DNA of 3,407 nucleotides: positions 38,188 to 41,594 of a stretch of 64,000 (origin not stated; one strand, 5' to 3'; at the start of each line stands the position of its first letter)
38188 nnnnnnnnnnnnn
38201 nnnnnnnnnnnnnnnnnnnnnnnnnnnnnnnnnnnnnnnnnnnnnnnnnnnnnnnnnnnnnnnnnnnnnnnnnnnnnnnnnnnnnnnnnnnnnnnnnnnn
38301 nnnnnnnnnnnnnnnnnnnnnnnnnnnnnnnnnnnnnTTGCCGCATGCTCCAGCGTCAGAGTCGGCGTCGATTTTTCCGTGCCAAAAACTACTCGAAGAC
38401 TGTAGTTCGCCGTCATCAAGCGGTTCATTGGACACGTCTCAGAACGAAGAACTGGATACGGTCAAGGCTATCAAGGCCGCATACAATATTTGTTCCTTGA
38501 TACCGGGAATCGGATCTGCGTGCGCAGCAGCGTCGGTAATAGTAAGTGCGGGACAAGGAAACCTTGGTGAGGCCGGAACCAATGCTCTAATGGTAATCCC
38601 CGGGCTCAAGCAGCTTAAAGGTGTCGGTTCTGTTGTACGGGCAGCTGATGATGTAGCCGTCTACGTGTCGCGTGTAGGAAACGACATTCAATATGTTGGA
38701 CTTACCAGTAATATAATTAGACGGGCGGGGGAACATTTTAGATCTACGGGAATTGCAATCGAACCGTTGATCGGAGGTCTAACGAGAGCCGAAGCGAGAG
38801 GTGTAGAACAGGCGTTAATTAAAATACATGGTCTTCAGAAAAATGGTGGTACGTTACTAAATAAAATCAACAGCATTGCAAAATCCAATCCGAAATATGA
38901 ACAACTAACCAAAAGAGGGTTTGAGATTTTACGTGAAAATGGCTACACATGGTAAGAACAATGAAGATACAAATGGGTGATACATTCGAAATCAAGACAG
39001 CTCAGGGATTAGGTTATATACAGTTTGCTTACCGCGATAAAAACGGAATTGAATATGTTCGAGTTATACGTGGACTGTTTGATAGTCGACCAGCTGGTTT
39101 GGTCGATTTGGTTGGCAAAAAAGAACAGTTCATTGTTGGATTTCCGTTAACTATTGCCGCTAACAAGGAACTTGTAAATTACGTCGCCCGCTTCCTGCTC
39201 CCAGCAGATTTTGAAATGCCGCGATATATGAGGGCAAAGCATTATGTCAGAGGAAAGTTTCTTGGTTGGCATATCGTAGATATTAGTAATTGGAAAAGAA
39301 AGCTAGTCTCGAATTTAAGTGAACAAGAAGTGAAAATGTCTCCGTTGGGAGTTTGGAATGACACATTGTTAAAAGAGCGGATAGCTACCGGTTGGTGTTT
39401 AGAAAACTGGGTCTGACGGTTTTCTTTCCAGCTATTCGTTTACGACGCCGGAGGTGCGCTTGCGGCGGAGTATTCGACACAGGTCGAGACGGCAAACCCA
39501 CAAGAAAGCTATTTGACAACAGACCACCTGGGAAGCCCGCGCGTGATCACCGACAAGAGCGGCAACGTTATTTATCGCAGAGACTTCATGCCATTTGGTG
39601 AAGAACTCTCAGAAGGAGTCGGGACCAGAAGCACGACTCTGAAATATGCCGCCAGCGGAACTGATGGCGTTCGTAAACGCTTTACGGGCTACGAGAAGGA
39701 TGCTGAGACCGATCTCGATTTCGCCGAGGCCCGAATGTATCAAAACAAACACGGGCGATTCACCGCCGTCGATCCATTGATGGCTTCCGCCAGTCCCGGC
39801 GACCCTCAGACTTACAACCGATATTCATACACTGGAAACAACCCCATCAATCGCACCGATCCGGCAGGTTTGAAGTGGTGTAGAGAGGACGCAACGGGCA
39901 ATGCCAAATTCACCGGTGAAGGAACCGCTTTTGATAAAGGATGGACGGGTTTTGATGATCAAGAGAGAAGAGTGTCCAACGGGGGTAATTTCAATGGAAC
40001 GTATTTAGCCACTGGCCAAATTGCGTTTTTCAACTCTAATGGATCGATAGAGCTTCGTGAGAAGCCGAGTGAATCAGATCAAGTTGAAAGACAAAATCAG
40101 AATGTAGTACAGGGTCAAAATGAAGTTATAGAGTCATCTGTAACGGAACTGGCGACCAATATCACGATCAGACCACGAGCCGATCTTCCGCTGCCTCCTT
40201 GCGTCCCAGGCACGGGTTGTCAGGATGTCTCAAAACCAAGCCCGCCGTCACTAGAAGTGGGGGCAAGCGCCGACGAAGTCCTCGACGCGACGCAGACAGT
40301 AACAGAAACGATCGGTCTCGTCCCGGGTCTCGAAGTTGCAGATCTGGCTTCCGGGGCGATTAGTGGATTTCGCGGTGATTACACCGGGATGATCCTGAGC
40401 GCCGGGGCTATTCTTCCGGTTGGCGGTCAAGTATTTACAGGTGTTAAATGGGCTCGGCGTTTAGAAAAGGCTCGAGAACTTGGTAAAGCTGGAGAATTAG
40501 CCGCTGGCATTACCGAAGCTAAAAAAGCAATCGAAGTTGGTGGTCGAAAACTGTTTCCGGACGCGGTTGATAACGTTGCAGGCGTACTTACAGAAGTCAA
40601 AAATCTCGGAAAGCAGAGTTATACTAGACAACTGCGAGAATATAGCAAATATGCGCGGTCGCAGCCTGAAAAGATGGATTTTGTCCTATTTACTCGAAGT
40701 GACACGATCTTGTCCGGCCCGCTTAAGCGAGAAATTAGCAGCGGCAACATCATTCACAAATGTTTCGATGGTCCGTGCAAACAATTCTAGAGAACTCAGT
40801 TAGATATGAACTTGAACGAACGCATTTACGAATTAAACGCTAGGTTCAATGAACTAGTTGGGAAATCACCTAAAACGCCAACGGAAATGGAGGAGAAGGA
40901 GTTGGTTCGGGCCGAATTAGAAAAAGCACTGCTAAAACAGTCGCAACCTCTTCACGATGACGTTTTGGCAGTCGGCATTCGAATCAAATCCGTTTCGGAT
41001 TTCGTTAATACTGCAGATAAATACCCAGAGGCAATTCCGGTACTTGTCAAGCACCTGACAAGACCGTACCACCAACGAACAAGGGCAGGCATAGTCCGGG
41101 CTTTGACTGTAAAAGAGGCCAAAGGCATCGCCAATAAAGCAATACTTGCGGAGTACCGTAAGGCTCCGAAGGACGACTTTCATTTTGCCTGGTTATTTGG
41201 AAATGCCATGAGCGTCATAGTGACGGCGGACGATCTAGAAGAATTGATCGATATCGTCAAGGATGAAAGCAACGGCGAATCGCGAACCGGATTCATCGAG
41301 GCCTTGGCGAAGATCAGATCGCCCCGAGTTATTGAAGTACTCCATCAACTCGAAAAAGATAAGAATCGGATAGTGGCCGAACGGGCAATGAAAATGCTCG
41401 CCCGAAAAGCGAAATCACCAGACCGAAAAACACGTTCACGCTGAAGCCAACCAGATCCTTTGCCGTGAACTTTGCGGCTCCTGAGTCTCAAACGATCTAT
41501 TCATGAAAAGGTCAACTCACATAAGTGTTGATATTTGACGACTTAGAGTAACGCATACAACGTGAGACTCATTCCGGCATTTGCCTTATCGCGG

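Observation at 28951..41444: Rhs polymorphic-toxin array: one full-length rhs followed by three orphan toxin/immunity cassettes with four unrelated C-terminal tails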

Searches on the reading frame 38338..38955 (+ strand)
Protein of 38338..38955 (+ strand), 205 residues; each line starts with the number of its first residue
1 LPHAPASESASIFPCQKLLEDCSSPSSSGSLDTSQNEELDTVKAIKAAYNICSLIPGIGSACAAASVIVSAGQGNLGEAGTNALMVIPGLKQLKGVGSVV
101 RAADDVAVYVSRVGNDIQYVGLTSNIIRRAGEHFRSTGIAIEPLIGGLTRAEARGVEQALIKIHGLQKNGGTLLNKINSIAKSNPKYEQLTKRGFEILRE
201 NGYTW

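Call 4: search_protein_families(library=pfam, proteins=[window:38338-38955:+], max_evalue=0.01)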
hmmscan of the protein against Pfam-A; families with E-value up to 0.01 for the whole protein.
window:38338-38955:+ (205 aa): 0 families

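Call 5: search_protein_families(library=ncbifam, proteins=[window:38338-38955:+], max_evalue=0.01)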
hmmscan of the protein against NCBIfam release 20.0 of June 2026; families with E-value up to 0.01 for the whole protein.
window:38338-38955:+ (205 aa): 0 families

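Call 13: search_protein_families(library=pfam, proteins=[window:38338-38955:+], max_evalue=5)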
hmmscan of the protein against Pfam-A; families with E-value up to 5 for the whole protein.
window:38338-38955:+ (205 aa): 1 family
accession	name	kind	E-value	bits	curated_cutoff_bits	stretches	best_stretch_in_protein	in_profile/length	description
PF01541.30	GIY-YIG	-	0.017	15.9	22.6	1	115-139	12-36/78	GIY-YIG catalytic domain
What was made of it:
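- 38338..38955 (+): Tail-only cassette. It has no Rhs core. It carries a Tox-URI1-type GIY-YIG nuclease with Y79, Y89-x-G91, R99, R124-x-x-E127 and N145/N148 all present (numbering from 38428). The window copy's own Pfam hit is sub-threshold, E = 0.017 (call 13).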

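Call 27: search_solved_structures(query=window:38338-38955:+, max_evalue=5)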
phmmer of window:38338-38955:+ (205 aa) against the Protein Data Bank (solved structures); distinct sequences matched with E-value up to 5: 4.
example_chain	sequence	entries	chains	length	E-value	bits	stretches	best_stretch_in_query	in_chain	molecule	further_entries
6htq_i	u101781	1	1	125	0.94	12.6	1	128-198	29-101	30S ribosomal protein S9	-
3j9w_AI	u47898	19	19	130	1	12.5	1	128-198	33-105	30S ribosomal protein uS9 | 30S ribosomal protein S9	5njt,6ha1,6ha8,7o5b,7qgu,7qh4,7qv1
4mz8_A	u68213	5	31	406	2.3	11.3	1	39-120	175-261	Inosine-5'-monophosphate dehydrogenase | Inosine-5'-monophosphate dehydrogenase,Inosine-5'-monophosphate dehydrogenase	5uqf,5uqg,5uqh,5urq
4mz1_A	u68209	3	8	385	2.4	11.3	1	39-119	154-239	Inosine-5'-monophosphate dehydrogenase | Inosine monophosphate dehydrogenase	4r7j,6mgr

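Call 35: find_homologous_proteins(query=window:38428-38955:+, max_evalue=0.001)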
Query window:38428-38955:+ (175 aa): 84 proteins with E <= 0.001 among 256 candidates.
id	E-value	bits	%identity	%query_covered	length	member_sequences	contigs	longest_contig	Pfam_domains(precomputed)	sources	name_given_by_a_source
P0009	1.8e-90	319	99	87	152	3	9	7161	-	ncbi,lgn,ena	-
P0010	1.7e-30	124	43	94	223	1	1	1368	-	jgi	jgi:hypothetical protein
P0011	2.7e-30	123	48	81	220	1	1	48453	PF01541.31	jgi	jgi:uncharacterized protein RhaS with RHS repeats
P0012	8.9e-30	122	60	59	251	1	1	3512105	-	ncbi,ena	-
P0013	3.2e-29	120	45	82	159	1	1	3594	PF01541.31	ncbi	-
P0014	3.4e-29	120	45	93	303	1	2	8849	-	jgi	-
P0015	7.2e-29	119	58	59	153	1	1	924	PF01541.31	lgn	-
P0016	7.4e-29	119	50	74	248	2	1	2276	-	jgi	jgi:hypothetical protein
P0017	1.1e-28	118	57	55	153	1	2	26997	PF01541.31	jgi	jgi:hypothetical protein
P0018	3.0e-28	117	63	50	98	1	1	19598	-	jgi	jgi:hypothetical protein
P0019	3.8e-28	116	61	55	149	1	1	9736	-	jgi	jgi:hypothetical protein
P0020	4.3e-28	116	60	55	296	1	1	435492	-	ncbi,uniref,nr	ncbi:RHS repeat-associated core domain-containing protein [Poritiphilus flavus]|uniref:RHS repeat-as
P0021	5.5e-28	116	54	63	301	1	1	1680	-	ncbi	-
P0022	6.1e-28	116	59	58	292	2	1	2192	PF07591.16,PF13403.12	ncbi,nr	ncbi:MAG: Hint domain-containing protein, partial [Myxococcaceae bacterium]|nr:Hint domain-containin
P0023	6.8e-28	116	59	56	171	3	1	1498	-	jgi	jgi:hypothetical protein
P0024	3.1e-27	113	58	57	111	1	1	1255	PF01541.31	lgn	-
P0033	2.5e-26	110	44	89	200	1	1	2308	PF01541.31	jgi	jgi:hypothetical protein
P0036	4.0e-26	110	57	55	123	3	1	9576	PF01541.31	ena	-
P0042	5.3e-25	106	52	59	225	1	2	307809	PF01541.31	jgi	jgi:RHS repeat-associated protein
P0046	7.6e-25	106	53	59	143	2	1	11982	PF01541.31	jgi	jgi:hypothetical protein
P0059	3.6e-22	97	52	59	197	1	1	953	PF01541.31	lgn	-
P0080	1.3e-17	82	54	50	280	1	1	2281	PF07591.16,PF01541.31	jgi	jgi:hypothetical protein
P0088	1.5e-13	69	56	41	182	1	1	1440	PF01541.31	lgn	-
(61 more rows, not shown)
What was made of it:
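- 38338..38955 (+): 84 homologues, many with PF01541, found on RHS, PT-HINT and haemagglutinin proteins (call 35).
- On Tox-URI1 (GIY-YIG nuclease toxin): Homologues occur on RHS, HINT and haemagglutinin proteins (call 35).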

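Call 63: find_encoding_contigs(protein=P0011, flank=6000, max_places=2)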
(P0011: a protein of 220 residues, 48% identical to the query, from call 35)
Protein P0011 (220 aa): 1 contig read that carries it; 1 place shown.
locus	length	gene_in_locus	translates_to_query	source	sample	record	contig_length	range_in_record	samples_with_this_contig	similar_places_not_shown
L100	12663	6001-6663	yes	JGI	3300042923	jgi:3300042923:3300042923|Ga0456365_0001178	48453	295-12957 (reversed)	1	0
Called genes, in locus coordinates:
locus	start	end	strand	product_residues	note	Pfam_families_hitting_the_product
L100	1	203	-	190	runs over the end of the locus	PF14021:TNT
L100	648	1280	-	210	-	-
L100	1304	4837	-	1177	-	PF05593:RHS_repeat (weak), PF25023:TEN_YD-shell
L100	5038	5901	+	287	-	PF02899:Phage_int_SAM_1, PF13495:Phage_int_SAM_4, PF00589:Phage_integrase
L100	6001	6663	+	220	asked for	PF01541:GIY-YIG (weak)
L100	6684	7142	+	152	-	-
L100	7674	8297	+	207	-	PF15535:Ntox37, PF15654:Tox-WTIP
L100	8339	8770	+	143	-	-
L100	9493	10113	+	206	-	-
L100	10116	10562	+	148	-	PF10903:DUF2691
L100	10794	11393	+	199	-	-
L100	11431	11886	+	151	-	-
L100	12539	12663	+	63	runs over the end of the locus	-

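Call 64: find_encoding_contigs(protein=P0012, flank=6000, max_places=2)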
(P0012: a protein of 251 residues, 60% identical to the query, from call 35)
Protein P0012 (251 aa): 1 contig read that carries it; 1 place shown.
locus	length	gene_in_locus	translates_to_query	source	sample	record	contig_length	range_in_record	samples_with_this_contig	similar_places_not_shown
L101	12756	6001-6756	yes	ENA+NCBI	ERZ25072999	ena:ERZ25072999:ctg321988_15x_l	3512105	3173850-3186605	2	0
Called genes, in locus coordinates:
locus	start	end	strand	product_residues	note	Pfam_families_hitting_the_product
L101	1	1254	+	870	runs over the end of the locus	PF01807:Zn_ribbon_DnaG, PF13155:Toprim_2, PF13362:Toprim_3, PF13662:Toprim_4 (weak), PF27228:MTBMA_p00010_2nd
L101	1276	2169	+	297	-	PF13495:Phage_int_SAM_4 (weak), PF00589:Phage_integrase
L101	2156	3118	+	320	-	PF00589:Phage_integrase (weak)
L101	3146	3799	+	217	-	PF04002:RadC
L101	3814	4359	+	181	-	PF10543:ORF6N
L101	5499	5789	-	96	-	-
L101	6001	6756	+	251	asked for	-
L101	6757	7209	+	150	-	-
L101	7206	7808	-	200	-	-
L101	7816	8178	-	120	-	PF12844:HTH_19, PF13560:HTH_31, PF15731:MqsA_antitoxin (weak), PF01381:HTH_3, PF13443:HTH_26 (weak)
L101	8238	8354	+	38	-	-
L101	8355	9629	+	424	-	PF01807:Zn_ribbon_DnaG, PF13155:Toprim_2, PF13362:Toprim_3, PF13662:Toprim_4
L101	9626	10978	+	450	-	PF27228:MTBMA_p00010_2nd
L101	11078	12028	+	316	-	PF00589:Phage_integrase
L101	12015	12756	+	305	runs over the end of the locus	PF02899:Phage_int_SAM_1 (weak), PF13495:Phage_int_SAM_4, PF00589:Phage_integrase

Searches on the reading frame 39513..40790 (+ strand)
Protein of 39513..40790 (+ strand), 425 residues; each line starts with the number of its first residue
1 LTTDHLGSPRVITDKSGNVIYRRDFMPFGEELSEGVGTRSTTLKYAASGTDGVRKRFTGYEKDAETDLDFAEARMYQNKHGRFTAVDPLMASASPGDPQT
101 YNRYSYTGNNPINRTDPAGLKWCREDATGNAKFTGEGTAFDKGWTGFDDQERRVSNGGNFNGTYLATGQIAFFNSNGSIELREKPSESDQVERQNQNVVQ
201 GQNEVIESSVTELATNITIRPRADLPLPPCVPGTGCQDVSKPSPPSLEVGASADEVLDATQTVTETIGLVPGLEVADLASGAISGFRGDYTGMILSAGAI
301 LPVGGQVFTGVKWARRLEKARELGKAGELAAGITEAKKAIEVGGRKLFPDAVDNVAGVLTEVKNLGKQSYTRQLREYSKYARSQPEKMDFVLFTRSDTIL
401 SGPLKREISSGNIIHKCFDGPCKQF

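Call 4: search_protein_families(library=pfam, proteins=[window:39513-40790:+], max_evalue=0.01)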
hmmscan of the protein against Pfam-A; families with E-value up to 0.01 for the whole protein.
window:39513-40790:+ (425 aa): 1 family
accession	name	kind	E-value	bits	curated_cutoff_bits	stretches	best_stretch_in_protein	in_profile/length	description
PF15649.12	Tox-REase-7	-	9.1e-17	61.6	25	1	324-404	1-84/84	Restriction endonuclease fold toxin 7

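Call 5: search_protein_families(library=ncbifam, proteins=[window:39513-40790:+], max_evalue=0.01)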
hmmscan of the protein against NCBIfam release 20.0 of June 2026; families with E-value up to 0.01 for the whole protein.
window:39513-40790:+ (425 aa): 1 family
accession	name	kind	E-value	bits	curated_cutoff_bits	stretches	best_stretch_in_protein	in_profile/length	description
TIGR03696.1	Rhs_assc_core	domain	7e-16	58.5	32.5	1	51-120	13-76/76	RHS repeat-associated core domain-containing protein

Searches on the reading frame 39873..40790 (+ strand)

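Call 13: search_protein_families(library=pfam, proteins=[window:39873-40790:+], max_evalue=5)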
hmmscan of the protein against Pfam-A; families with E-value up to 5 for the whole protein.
window:39873-40790:+ (305 aa): 1 family
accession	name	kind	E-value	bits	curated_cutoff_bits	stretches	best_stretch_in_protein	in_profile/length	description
PF15649.12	Tox-REase-7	-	5.2e-17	62.3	25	1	204-284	1-84/84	Restriction endonuclease fold toxin 7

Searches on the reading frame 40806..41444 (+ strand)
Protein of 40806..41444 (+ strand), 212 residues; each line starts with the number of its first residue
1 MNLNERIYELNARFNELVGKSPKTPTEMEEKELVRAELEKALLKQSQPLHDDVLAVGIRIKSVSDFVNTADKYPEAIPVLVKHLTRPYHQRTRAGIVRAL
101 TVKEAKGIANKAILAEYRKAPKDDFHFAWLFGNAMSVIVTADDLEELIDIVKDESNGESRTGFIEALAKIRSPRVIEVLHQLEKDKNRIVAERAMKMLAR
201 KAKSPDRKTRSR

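Call 4: search_protein_families(library=pfam, proteins=[window:40806-41444:+], max_evalue=0.01)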
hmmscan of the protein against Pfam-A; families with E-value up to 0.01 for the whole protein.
window:40806-41444:+ (212 aa): 2 families
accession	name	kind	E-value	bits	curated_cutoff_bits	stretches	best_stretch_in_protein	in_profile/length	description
PF13646.12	HEAT_2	-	2.1e-09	38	27.7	1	145-200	2-57/88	HEAT repeats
PF03130.22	HEAT_PBS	-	0.0027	18.6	20.9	0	163-182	5-24/27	PBS lyase HEAT-like repeat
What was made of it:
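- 40806..41444 (+): Immunity candidate 4 (212 aa, HEAT repeats, no signal peptide). Pfam HEAT_2, 38 bits against a cutoff of 27.7 (call 4).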

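Call 5: search_protein_families(library=ncbifam, proteins=[window:40806-41444:+], max_evalue=0.01)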
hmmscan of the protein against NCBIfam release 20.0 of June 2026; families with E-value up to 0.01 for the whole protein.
window:40806-41444:+ (212 aa): 0 families

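Call 14: find_encoding_contigs(protein=window:40806-41444:+, flank=10000, max_places=6)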
Protein window:40806-41444:+ (212 aa): 23 contigs read that carry it; 6 places shown.
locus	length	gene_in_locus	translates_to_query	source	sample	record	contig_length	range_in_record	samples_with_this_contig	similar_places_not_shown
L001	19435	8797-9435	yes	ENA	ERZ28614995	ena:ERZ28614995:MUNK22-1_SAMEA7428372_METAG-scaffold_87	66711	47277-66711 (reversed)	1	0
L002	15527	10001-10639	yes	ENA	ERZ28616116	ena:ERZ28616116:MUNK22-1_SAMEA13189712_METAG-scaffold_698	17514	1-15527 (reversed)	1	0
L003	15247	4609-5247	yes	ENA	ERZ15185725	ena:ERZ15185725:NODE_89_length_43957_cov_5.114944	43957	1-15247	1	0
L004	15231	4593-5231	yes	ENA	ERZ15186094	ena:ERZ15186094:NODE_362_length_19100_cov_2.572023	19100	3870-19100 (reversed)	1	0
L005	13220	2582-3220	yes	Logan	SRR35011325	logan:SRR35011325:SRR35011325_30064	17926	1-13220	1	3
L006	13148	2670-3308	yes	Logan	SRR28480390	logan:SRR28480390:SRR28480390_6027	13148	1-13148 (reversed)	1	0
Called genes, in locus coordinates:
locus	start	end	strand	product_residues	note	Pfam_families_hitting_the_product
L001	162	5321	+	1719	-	PF05593:RHS_repeat (weak), PF25023:TEN_YD-shell (weak)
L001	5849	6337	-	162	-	-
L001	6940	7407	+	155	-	-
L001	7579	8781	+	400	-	PF15649:Tox-REase-7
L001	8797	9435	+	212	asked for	PF13646:HEAT_2 (weak)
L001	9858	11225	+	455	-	PF00291:PALP, PF00571:CBS (weak)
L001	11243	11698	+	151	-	-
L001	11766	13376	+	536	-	PF16697:Yop-YscD_cpl, PF00498:FHA, PF17957:Big_7 (weak)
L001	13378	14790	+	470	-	PF16697:Yop-YscD_cpl, PF00498:FHA, PF01464:SLT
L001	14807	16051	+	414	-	PF16697:Yop-YscD_cpl, PF00498:FHA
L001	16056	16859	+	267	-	PF03692:CxxCxxCC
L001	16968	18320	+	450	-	PF05936:T6SS_VasE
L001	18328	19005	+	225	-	PF09850:DotU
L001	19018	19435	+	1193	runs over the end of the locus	PF14331:IcmF-related_N, PF06761:IcmF-related, PF21070:IcmF_helical (weak), PF06744:IcmF_C (weak)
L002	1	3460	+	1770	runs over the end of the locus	PF05593:RHS_repeat (faint)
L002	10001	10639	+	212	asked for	PF13646:HEAT_2 (weak)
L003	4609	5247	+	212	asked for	PF13646:HEAT_2 (weak)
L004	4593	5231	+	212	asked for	PF13646:HEAT_2 (weak)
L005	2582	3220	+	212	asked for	PF13646:HEAT_2 (weak)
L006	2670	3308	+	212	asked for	PF13646:HEAT_2 (weak)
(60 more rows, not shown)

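Call 76: search_protein_families(library=pfam, proteins=[L001:162-3000:+], max_evalue=0.001)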
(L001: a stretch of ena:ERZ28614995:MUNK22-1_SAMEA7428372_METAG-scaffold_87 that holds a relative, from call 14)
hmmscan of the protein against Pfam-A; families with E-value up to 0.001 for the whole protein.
L001:162-3000:+ (946 aa): 2 families
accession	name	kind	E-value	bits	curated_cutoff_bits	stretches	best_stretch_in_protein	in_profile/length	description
PF05593.20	RHS_repeat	-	3.9e-08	33.9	22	0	665-689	14-37/38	RHS Repeat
PF20041.5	DUF6443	-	3.5e-05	24.5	27.8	1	793-861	7-77/137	Domain of unknown function (DUF6443)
